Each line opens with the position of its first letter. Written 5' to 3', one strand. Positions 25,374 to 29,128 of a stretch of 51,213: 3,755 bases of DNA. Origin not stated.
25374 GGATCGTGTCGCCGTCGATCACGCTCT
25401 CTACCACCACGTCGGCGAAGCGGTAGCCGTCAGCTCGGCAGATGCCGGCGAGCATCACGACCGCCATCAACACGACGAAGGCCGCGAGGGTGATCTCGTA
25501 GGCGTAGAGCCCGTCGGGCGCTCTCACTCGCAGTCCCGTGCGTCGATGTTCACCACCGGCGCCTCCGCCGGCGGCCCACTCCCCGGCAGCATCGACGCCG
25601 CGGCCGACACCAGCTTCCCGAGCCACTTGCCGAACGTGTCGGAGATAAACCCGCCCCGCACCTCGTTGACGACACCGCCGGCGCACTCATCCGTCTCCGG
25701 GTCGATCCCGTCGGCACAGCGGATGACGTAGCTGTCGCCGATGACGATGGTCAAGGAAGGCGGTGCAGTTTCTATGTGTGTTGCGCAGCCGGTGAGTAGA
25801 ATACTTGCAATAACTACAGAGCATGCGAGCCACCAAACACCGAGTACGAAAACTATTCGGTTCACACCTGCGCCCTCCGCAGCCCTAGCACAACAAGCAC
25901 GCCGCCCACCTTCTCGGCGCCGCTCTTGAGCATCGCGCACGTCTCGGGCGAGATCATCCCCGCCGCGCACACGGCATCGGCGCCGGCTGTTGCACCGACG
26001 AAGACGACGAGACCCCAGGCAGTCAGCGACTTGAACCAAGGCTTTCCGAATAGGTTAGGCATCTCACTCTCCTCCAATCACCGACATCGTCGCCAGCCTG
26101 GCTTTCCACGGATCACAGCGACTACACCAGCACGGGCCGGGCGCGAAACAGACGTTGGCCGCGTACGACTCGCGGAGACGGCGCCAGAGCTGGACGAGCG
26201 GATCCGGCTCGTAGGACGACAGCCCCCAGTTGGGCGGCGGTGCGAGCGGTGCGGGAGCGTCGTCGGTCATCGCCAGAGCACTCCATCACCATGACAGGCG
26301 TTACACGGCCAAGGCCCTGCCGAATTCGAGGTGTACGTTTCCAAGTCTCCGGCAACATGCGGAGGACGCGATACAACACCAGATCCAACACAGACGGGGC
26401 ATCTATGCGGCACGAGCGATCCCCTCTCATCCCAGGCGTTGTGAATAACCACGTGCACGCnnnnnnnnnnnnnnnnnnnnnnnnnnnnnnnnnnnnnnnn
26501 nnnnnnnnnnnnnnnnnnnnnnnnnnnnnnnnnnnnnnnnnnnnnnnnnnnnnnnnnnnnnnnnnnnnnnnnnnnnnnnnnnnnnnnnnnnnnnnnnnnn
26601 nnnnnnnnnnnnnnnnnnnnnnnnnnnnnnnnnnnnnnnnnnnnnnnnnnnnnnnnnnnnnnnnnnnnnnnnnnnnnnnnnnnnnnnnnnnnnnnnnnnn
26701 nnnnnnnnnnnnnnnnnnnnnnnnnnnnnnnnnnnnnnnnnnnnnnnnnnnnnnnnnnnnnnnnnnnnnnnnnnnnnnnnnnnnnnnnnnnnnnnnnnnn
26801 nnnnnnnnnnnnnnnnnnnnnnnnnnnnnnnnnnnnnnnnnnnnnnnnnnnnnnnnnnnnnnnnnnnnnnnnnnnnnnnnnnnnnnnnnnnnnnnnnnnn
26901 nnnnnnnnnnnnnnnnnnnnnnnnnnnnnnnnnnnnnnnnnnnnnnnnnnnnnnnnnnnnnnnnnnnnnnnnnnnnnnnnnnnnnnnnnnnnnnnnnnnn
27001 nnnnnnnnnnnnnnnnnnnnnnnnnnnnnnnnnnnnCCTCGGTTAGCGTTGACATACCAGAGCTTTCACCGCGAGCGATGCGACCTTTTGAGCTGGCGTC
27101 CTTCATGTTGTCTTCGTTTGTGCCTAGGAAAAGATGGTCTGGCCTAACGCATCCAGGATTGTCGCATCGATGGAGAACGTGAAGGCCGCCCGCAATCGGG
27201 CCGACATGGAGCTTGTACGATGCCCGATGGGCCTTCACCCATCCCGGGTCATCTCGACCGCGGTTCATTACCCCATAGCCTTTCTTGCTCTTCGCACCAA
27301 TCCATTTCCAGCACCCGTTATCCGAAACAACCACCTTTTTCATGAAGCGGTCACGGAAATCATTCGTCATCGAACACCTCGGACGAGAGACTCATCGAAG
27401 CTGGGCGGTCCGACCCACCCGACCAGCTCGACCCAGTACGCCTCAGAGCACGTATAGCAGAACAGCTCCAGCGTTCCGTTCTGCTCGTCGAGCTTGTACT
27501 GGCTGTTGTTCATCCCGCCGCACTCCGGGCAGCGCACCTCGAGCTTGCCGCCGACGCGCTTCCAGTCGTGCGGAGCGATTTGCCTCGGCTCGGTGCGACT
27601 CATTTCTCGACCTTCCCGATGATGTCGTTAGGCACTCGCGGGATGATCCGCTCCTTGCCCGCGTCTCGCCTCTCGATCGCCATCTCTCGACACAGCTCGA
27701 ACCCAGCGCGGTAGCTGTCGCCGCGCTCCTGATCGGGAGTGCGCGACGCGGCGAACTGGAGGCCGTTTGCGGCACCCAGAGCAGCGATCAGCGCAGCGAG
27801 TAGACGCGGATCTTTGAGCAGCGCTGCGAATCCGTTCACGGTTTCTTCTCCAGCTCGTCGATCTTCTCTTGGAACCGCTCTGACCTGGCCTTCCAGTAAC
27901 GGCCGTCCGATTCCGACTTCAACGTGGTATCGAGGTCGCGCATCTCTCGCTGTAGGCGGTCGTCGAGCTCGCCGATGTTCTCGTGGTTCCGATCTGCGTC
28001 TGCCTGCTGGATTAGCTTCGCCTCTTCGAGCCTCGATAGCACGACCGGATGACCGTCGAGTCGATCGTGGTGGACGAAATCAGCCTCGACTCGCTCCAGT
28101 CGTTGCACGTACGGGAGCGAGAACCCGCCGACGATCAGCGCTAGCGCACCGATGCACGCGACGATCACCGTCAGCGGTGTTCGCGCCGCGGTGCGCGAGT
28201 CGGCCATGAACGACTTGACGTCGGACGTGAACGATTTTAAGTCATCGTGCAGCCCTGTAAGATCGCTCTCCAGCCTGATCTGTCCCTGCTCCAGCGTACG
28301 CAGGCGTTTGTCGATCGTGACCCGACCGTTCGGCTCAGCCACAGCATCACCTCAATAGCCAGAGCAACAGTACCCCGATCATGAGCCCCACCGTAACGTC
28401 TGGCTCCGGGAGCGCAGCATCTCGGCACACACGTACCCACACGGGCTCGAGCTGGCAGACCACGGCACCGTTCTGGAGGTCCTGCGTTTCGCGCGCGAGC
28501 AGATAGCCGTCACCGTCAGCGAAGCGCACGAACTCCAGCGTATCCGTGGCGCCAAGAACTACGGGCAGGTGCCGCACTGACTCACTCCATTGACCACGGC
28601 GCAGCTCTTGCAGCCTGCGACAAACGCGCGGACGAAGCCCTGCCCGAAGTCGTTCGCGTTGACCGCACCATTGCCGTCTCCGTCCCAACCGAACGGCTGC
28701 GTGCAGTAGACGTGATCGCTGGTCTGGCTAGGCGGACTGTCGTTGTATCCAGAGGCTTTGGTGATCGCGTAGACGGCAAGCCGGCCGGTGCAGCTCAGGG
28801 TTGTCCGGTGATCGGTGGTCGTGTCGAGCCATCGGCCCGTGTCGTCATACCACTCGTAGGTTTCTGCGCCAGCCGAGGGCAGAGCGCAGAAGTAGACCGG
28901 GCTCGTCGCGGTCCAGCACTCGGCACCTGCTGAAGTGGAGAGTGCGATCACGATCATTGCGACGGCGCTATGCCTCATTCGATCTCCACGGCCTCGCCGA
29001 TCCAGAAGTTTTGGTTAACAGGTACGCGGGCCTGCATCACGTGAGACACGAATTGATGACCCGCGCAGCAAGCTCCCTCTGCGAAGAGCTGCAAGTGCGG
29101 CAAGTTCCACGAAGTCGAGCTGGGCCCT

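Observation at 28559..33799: Six consecutive tail-distal genes all encode Sec-type signal peptides and an even number of cysteines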

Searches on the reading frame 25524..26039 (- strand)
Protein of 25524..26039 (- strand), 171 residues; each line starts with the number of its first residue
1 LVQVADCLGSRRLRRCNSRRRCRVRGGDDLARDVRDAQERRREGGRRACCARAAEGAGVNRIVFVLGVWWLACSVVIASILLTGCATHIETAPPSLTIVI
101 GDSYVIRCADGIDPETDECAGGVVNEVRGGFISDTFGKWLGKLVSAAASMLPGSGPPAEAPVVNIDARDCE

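Call 114: search_protein_families(library=ncbifam, proteins=[window:25524-26039:-], max_evalue=0.05)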
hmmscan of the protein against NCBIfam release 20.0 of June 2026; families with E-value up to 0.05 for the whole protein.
window:25524-26039:- (171 aa): 1 family
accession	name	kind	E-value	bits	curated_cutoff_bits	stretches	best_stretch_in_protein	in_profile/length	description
NF007319.0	PRK09810.1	equivalog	0.032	14.2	86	0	75-87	9-21/41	lipoprotein antitoxin entericidin A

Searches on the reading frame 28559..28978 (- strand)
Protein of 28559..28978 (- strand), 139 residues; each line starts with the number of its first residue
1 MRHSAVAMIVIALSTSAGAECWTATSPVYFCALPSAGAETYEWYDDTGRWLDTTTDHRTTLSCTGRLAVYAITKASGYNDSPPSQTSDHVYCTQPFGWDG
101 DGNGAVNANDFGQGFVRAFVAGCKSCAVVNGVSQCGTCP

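Call 6: search_protein_families(library=pfam, proteins=[window:28559-28978:-], max_evalue=0.1)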
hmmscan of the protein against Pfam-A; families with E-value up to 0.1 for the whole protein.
window:28559-28978:- (139 aa): 0 families

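Call 7: search_protein_families(library=phrogs, proteins=[window:28559-28978:-], max_evalue=0.1)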
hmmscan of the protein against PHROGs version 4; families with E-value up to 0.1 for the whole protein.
window:28559-28978:- (139 aa): 0 families

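Call 114: search_protein_families(library=ncbifam, proteins=[window:28559-28978:-], max_evalue=0.05)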
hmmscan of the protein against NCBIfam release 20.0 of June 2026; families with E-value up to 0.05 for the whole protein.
window:28559-28978:- (139 aa): 0 families

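Call 115: search_protein_families(library=padloc, proteins=[window:28559-28978:-], max_evalue=0.05)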
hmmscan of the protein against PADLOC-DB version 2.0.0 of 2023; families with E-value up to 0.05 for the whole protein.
window:28559-28978:- (139 aa): 0 families
